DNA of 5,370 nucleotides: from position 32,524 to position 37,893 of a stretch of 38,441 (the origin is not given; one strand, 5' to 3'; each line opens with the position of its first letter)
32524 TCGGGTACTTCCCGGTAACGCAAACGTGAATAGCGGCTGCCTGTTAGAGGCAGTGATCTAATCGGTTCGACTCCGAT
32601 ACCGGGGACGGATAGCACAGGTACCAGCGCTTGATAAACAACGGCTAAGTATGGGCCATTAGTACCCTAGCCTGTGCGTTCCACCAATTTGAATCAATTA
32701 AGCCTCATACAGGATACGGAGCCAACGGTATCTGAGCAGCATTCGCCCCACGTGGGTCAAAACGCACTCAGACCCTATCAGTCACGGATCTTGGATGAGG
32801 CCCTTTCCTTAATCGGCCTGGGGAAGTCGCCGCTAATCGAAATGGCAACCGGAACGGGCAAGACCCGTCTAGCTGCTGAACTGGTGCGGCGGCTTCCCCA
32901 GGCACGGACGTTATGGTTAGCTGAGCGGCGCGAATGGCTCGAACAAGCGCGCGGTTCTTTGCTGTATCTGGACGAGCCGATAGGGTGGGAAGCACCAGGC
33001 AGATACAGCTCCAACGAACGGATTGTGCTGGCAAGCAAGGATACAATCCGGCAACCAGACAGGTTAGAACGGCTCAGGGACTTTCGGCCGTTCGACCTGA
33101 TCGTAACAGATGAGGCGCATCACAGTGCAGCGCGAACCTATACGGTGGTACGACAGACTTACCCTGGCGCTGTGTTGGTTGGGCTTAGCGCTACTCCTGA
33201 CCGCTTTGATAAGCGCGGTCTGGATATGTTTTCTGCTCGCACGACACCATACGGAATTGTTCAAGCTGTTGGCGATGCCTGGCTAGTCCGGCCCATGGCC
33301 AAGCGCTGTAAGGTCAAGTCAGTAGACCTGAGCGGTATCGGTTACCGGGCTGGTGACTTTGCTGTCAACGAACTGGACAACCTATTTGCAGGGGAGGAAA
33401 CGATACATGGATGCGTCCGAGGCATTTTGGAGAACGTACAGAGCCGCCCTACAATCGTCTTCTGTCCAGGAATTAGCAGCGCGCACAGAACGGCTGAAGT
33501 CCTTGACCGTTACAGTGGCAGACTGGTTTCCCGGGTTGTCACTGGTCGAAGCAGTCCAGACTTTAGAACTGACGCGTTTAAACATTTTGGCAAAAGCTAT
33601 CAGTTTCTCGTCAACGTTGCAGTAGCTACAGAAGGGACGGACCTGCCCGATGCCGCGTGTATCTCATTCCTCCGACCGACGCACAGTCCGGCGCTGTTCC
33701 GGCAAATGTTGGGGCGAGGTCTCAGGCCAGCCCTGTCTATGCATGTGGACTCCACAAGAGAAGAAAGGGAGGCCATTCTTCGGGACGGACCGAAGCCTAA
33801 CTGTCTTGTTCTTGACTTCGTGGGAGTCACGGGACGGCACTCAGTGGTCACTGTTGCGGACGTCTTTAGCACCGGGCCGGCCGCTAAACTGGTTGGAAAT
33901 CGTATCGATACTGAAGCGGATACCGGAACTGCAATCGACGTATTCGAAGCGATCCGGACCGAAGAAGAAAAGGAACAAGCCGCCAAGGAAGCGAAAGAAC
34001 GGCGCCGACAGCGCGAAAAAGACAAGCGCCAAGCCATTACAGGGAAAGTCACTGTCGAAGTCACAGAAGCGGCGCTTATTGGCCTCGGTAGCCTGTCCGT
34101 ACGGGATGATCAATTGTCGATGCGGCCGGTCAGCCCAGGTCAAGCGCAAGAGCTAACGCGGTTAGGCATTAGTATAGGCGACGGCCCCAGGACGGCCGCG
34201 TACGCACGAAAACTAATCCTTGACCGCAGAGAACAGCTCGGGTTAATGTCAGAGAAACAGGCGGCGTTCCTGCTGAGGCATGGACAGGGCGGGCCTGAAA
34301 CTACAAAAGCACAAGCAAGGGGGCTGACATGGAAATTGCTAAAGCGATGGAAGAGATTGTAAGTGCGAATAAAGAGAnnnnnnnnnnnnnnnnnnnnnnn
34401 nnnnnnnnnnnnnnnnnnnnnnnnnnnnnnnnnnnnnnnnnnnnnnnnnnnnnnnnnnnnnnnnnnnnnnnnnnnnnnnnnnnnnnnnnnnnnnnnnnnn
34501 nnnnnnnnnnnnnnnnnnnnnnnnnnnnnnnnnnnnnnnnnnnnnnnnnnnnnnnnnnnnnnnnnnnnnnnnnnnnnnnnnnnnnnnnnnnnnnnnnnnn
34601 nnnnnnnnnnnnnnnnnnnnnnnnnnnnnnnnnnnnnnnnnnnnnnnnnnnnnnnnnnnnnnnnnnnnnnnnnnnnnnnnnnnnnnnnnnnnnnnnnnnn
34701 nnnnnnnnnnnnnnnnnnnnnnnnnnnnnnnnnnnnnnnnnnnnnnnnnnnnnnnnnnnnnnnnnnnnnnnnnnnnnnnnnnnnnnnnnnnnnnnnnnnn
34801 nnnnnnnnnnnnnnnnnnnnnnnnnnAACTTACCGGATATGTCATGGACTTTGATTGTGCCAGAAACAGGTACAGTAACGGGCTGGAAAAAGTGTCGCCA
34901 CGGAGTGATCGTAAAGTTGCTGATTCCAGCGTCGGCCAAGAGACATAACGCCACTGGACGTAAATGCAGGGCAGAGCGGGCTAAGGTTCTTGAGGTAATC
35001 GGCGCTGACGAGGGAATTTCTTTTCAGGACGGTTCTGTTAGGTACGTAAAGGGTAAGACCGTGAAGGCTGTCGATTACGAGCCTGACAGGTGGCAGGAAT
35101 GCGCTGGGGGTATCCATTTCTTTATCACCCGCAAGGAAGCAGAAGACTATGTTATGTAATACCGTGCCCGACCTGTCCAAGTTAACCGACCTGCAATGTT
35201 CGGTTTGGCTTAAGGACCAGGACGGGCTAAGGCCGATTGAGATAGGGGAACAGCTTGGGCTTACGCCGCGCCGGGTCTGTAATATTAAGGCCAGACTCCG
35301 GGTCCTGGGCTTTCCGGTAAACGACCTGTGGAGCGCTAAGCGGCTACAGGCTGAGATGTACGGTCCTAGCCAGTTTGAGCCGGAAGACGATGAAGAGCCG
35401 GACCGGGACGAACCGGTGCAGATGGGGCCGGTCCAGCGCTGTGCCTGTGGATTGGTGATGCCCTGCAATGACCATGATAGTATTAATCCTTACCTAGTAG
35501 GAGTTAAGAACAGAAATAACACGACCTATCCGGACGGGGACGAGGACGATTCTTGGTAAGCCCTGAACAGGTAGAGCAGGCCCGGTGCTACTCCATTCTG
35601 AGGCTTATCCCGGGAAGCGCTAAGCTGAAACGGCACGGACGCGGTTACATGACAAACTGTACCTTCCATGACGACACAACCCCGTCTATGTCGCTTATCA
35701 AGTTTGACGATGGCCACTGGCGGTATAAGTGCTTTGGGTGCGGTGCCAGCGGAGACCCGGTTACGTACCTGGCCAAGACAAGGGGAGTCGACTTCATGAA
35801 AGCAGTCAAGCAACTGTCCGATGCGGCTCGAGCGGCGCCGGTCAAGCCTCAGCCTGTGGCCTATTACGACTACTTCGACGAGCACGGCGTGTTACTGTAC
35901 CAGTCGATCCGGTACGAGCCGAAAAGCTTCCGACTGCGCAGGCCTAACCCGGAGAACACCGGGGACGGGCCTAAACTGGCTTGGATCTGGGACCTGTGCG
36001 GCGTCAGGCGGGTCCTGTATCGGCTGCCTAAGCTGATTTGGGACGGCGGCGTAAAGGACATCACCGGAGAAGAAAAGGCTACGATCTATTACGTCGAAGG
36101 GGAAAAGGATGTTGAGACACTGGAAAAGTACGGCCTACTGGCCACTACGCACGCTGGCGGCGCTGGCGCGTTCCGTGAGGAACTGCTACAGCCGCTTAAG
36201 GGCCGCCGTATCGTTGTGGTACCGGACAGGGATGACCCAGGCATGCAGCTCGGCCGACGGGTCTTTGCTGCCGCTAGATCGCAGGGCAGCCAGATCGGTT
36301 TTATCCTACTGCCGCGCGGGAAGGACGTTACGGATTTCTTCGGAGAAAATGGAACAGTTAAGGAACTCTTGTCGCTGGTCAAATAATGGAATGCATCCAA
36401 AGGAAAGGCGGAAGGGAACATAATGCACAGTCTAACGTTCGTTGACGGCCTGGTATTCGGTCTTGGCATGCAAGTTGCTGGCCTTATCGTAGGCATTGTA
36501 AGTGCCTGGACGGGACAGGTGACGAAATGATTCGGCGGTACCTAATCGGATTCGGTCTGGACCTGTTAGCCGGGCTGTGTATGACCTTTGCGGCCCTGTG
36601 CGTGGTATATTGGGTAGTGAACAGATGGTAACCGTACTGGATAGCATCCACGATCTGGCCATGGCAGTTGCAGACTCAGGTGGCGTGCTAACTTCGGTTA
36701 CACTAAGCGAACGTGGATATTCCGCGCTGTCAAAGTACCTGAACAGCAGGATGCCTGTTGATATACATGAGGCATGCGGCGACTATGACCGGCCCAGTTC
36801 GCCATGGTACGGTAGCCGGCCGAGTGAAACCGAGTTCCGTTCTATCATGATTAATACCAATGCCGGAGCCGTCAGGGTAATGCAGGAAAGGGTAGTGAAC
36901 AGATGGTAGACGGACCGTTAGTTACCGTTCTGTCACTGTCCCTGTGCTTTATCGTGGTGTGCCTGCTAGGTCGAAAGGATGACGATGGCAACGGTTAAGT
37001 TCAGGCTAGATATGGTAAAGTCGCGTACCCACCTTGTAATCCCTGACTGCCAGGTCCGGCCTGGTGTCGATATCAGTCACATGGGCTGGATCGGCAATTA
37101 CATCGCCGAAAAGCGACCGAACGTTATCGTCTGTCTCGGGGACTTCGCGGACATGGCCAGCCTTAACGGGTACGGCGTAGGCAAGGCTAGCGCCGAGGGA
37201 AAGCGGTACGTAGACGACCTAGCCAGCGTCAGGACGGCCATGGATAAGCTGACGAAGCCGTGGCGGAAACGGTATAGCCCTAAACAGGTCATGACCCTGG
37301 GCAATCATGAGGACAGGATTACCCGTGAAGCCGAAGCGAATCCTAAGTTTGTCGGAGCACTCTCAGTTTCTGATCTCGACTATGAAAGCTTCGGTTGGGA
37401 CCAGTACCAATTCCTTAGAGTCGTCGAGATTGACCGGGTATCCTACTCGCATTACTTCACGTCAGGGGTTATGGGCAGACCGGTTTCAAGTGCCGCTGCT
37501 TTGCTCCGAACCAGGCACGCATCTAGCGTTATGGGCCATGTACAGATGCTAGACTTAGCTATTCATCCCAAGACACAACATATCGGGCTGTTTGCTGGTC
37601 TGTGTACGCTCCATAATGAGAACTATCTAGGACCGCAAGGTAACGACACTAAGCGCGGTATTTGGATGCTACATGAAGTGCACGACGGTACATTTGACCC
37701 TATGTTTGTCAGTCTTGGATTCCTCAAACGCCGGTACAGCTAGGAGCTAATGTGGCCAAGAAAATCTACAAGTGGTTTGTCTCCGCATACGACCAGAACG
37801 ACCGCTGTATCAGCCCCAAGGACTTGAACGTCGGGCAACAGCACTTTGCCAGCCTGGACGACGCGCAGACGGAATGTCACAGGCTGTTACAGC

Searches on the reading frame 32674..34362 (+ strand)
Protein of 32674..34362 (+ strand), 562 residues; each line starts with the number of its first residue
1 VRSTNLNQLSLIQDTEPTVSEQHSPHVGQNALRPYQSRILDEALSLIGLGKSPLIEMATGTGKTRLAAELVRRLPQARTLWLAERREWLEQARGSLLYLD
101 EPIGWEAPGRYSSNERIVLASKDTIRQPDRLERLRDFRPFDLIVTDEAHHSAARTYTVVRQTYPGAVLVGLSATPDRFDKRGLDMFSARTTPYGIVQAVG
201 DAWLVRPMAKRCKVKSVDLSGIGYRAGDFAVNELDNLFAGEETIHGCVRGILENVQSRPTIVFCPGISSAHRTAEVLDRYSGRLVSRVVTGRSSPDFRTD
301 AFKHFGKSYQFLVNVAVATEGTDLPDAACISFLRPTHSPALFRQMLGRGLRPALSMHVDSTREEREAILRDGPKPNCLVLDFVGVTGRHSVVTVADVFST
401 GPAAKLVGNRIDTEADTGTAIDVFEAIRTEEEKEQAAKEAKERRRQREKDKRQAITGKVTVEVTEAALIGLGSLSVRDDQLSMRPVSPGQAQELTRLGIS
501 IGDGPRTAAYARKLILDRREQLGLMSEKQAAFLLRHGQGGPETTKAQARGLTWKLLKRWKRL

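Call 47: search_protein_families(library=pfam, proteins=[window:32674-34362:+], max_evalue=0.01)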
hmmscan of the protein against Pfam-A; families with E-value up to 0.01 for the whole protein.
window:32674-34362:+ (562 aa): 3 families
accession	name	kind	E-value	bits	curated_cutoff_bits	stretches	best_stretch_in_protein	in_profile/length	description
PF04851.21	ResIII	-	5.2e-21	75.7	22.5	1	31-177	3-164/164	Type III restriction enzyme, res subunit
PF00271.37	Helicase_C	-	9.9e-13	48.7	23.5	1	250-351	8-108/110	Helicase conserved C-terminal domain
PF00270.35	DEAD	-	1.5e-05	25.3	26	1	34-176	2-161/167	DEAD/DEAH box helicase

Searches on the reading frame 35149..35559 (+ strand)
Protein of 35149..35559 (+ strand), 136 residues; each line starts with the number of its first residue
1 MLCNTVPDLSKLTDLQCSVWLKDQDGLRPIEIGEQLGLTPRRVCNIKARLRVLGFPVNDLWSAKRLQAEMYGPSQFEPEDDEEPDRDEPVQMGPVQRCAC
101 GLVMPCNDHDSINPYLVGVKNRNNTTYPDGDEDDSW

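Call 30: search_protein_families(library=pfam, proteins=[window:35149-35559:+], max_evalue=0.1)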
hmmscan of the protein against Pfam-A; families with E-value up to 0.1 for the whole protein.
window:35149-35559:+ (136 aa): 1 family
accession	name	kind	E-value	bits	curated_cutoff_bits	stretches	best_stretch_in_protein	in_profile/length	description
PF13384.12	HTH_23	-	0.0066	16.7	24.6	1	19-50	11-41/50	Homeodomain-like domain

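Call 40: search_protein_families(library=phrogs, proteins=[window:35149-35559:+], max_evalue=0.05)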
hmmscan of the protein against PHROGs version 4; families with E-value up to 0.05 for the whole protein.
window:35149-35559:+ (136 aa): 1 family
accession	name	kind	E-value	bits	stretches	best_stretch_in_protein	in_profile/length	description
phrog_16494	-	unknown function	0.049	14.7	0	2-33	110-142/153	-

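Call 42: search_solved_structures(query=window:35149-35559:+, max_evalue=10)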
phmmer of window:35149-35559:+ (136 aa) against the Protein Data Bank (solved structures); distinct sequences matched with E-value up to 10: 3.
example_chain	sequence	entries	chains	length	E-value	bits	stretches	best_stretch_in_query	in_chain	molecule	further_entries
4wrr_A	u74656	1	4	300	1.7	11.9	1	24-73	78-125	putative diacylglycerol kinase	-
3s40_A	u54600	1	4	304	1.7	11.8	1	24-73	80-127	diacylglycerol kinase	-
3t5p_A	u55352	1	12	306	1.8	11.8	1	24-73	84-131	BmrU protein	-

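Call 90: find_related_loci(query=window:35149-35559:+, collection=viral_contigs, flank=10000)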
Query window:35149-35559:+ (136 aa) in viral_contigs; peptide patterns used: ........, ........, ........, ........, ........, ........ (x = any residue, [..] = any of these).
9 stretches matched a pattern, but none encodes a relative of the query by tblastn (E <= 1e-3).

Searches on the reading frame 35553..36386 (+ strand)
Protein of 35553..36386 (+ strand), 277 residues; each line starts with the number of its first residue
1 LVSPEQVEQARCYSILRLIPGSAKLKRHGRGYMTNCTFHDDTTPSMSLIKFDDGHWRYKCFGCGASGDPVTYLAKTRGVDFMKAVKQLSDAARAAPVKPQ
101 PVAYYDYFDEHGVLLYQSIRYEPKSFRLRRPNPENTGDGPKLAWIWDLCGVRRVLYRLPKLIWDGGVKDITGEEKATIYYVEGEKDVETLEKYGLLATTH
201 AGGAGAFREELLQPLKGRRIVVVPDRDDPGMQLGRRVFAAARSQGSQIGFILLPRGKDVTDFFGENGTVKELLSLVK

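Call 47: search_protein_families(library=pfam, proteins=[window:35553-36386:+], max_evalue=0.01)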
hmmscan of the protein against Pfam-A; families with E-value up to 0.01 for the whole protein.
window:35553-36386:+ (277 aa): 3 families
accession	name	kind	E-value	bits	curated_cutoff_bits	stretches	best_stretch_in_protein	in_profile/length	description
PF01807.25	Zn_ribbon_DnaG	-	1e-17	64.2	24.9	1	13-92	13-89/98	CHC2 zinc finger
PF13155.12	Toprim_2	-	0.00054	20.7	22.1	1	180-262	2-87/88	Toprim-like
PF13362.12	Toprim_3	-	0.0041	18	27.2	1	215-267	39-93/95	Toprim domain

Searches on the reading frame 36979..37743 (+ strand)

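Call 47: search_protein_families(library=pfam, proteins=[window:36979-37743:+], max_evalue=0.01)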
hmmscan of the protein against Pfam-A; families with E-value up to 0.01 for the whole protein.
window:36979-37743:+ (254 aa): 1 family
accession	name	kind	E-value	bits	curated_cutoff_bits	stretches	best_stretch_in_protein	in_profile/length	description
PF00149.33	Metallophos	-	0.0016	19.4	21.5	1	40-121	24-84/191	Calcineurin-like phosphoesterase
